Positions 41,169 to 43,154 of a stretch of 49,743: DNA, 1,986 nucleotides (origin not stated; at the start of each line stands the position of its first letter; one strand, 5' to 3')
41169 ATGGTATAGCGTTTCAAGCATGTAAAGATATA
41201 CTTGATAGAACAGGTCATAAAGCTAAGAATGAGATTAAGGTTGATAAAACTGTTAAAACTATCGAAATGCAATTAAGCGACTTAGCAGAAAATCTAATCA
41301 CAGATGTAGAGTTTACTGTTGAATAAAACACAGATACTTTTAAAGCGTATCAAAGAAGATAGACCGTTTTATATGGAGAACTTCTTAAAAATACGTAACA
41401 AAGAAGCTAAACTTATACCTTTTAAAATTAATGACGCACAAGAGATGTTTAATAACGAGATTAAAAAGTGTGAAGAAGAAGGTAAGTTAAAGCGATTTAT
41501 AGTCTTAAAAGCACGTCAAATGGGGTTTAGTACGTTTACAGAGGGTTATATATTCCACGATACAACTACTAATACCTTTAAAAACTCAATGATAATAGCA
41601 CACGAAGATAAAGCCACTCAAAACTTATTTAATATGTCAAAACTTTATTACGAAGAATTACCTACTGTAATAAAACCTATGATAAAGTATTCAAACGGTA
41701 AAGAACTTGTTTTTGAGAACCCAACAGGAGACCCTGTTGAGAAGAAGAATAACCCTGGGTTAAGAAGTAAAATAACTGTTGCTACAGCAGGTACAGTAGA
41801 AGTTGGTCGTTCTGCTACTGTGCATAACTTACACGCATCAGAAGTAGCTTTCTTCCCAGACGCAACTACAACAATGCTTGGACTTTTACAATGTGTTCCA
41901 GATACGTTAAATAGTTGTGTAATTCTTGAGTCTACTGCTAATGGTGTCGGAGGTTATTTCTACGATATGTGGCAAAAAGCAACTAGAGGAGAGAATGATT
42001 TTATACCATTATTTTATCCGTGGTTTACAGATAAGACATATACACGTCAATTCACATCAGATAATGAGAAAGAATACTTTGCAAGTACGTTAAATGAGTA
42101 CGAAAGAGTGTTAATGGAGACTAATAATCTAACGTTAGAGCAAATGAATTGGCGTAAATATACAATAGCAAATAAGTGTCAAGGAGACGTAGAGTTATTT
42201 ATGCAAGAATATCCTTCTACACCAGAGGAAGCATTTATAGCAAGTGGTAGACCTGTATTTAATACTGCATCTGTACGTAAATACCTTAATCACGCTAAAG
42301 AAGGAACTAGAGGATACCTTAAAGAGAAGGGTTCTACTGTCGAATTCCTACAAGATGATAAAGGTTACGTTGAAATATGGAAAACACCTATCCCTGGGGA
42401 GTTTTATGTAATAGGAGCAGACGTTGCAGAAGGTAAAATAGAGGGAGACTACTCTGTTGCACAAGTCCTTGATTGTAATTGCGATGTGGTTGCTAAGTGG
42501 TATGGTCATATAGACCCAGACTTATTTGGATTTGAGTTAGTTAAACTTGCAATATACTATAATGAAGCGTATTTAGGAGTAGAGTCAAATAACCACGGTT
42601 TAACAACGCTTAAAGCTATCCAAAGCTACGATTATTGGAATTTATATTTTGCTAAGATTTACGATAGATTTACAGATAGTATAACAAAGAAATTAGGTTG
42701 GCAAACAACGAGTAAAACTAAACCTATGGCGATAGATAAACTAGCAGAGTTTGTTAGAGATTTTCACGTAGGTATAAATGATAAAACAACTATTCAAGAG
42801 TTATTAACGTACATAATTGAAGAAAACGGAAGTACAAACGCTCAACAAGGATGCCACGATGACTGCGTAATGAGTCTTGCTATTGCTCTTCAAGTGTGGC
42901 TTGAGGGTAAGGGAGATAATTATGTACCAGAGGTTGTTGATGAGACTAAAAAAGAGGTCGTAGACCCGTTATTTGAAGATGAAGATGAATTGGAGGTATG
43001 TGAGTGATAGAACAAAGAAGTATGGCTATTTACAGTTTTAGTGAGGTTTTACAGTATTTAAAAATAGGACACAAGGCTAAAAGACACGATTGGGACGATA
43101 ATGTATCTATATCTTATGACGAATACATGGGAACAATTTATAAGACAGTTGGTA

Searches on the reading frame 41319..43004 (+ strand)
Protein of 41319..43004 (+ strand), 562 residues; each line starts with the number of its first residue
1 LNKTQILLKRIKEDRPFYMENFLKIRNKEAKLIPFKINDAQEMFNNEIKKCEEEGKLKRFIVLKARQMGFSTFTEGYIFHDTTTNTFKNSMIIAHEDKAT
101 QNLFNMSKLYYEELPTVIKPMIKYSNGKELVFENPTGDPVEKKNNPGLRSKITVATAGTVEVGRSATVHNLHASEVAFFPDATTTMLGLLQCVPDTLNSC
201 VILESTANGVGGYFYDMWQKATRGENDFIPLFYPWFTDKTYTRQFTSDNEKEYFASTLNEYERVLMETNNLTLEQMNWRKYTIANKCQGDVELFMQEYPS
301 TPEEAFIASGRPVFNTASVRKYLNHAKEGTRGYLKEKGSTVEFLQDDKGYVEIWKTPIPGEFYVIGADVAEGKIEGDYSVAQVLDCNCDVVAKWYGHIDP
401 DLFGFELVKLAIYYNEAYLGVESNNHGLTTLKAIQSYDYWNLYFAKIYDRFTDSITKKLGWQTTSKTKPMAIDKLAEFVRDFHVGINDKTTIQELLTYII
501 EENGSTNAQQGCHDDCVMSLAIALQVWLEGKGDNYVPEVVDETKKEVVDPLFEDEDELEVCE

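Call 15: find_related_loci(query=window:41319-43004:+, collection=viral_contigs, flank=6000)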
Query window:41319-43004:+ (562 aa) in viral_contigs; peptide patterns used: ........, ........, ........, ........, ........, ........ (x = any residue, [..] = any of these).
38 stretches matched a pattern; 36 encode a relative of the query (tblastn E <= 1e-3); 35 distinct loci.
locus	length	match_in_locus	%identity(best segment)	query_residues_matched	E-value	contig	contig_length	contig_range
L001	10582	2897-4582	100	1-562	0e+0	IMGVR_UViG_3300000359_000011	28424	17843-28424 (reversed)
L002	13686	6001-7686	99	1-562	0e+0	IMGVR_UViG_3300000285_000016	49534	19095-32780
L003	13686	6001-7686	98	1-562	0e+0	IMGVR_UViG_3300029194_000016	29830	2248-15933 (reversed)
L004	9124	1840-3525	95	1-562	0e+0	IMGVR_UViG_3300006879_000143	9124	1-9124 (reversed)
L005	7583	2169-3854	85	2-562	0e+0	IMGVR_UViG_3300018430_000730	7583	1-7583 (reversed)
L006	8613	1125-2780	78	14-562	0e+0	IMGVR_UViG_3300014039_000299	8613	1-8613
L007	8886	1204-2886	94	1-562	0e+0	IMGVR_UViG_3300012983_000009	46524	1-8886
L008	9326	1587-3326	63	1-562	0e+0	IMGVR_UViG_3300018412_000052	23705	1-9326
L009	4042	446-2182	60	1-559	0e+0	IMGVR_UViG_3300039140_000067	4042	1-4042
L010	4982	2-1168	83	175-562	0e+0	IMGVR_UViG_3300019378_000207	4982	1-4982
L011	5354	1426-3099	56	4-560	0e+0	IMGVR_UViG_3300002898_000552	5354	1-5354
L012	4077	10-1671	56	7-562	0e+0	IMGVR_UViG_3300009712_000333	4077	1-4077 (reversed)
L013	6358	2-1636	56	14-558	0e+0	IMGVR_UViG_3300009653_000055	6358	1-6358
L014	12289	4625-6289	56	4-547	0e+0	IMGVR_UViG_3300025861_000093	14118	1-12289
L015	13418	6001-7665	56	4-547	0e+0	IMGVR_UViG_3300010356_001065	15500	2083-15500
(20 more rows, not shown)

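Call 23: search_protein_families(library=pfam, proteins=[window:41319-43004:+], max_evalue=0.01)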
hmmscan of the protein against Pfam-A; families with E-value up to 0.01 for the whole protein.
window:41319-43004:+ (562 aa): 0 families

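Call 35: search_protein_families(library=phrogs, proteins=[window:41319-43004:+], max_evalue=0.001)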
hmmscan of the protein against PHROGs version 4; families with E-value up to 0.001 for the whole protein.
window:41319-43004:+ (562 aa): 6 families
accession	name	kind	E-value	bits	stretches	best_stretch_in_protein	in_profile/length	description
phrog_38407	-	unknown function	5.9e-45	154.8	1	203-524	5-345/370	-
phrog_24361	-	head and packaging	6.2e-29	101.9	1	391-526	1-137/162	terminase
phrog_2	-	head and packaging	1.6e-27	97.6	1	24-534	256-597/807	terminase large subunit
phrog_26724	-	unknown function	3e-12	47.5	1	14-215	12-191/192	-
phrog_6681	-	head and packaging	2.6e-11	43.5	1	34-359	156-499/758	terminase large subunit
phrog_5989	-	head and packaging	2.1e-08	34.7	1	12-134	118-233/347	terminase large subunit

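Call 52: find_related_loci(query=window:41319-43004:+, collection=genome_contigs, flank=4000)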
Query window:41319-43004:+ (562 aa) in genome_contigs; peptide patterns used: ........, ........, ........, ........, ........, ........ (x = any residue, [..] = any of these).
45 stretches matched a pattern; 6 encode a relative of the query (tblastn E <= 1e-3); 6 distinct loci.
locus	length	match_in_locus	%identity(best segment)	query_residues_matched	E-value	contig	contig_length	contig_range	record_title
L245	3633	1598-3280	98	1-562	0e+0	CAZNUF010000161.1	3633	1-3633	MAG TPA_asm: uncultured Ruminococcus sp. isolate binchicken_co365_214 genome assembly, contig: NODE_23037_length_3633_co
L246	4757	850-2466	95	1-539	0e+0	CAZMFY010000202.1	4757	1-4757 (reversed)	MAG TPA_asm: uncultured Oscillospiraceae bacterium isolate SRP278969_co2_504 genome assembly, contig: NODE_28256_length_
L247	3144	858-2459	80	13-546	0e+0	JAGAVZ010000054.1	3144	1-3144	MAG: Cellulosilyticum sp. isolate RGIG8824 Water_deer_Ileum.Co__c36011, whole genome shotgun sequence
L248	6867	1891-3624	59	2-559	0e+0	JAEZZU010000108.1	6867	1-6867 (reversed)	MAG: Proteobacteria bacterium isolate OH_PFB_59 k127_388334, whole genome shotgun sequence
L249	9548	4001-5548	53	8-538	0e+0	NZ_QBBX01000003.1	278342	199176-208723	Peribacillus acanthi strain L28 Scaffold3, whole genome shotgun sequence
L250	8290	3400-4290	36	2-314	1e-51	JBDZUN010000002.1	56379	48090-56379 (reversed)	MAG: Hyphomicrobiales bacterium isolate PE_seawater43 NODE_139_length_56379, whole genome shotgun sequence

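Call 86: search_dna_similar(query=window:41319-43004:+, collection=phages, mode=protein, max_rows=15)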
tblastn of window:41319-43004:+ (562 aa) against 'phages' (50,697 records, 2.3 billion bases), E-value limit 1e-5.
Records with a match: 2847; places in all: 2848; records where one place covers at least 80% of the query: 2093.
Best place of each record, by identity: <60% 2847.
By first word of the organism name: Escherichia 702; Synechococcus 365; Klebsiella 328; Vibrio 272; Salmonella 193; Shigella 95; Stx2a-converting 83; Aeromonas 81; Acinetobacter 72; Cyanophage 61; and 72 more.
By host as written in the record: - 696; Escherichia coli 268; Klebsiella pneumoniae 109; Synechococcus 107; Escherichia coli O157:H7 40; Synechococcus sp. 29; Salmonella enterica 29; Aeromonas salmonicida 28; and 639 more.
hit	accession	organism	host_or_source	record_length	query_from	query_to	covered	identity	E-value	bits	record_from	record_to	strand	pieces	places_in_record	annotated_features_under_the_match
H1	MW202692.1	Caudoviricetes sp.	Manatee Spring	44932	8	526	92%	36.8%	4e-93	318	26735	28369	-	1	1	terminase large subunit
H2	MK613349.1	Roseobacter phage CRP-7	Rhodobacteraceae bacterium FZCC0042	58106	8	527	93%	35.3%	6e-84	291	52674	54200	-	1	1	terminase large subunit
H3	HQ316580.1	Vibrio phage douglas 12A4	Vibrio fischeri 12A4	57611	19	526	90%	35.5%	3e-65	236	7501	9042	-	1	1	large subunit terminase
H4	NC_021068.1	Vibrio phage douglas 12A4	Vibrio fischeri 12A4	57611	19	526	90%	35.5%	3e-65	236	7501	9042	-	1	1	large subunit terminase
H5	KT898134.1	Aeromonas phage phiARM81mr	Aeromonas sp. ARM81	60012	14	526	91%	31.7%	2e-55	207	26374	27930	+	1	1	terminase large subunit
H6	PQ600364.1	Escherichia phage phiSTEC1589-Stx1c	Escherichia sp.; serotype: O112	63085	5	526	93%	30.9%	3e-54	204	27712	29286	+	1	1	DNA packaging protein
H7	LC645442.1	Stx2a-converting phage Stx2_112991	-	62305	5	526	93%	30.7%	1e-54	205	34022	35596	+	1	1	none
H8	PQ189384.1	Vibrio phage 1F273_PE002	Vibrio cyclitrophicus 1F273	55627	14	526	91%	31.3%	3e-56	210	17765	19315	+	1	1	hypothetical protein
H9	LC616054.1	Stx2a-converting phage Stx2_12E092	-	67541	5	523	92%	30.8%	4e-25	212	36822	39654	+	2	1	none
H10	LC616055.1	Stx2a-converting phage Stx2_1603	-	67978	5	523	92%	30.8%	4e-25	212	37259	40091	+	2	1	none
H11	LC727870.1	Stx2a-converting phage Stx2a_EH0430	-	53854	5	526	93%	30.6%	1e-53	202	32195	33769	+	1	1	record has no annotation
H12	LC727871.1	Stx2a-converting phage Stx2a_EH0474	-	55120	5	526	93%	30.6%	1e-53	202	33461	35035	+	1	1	record has no annotation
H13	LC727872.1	Stx2a-converting phage Stx2a_EH1535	-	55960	5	526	93%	30.6%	1e-53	202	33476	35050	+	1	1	record has no annotation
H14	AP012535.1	Stx2-converting phage Stx2a_WGPS9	Escherichia coli O157:H7 strain 981795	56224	5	526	93%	30.6%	2e-54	204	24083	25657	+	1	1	terminase large subunit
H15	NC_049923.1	Stx2-converting phage Stx2a_WGPS9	Escherichia coli O157:H7 strain 981795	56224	5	526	93%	30.6%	2e-54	204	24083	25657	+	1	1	terminase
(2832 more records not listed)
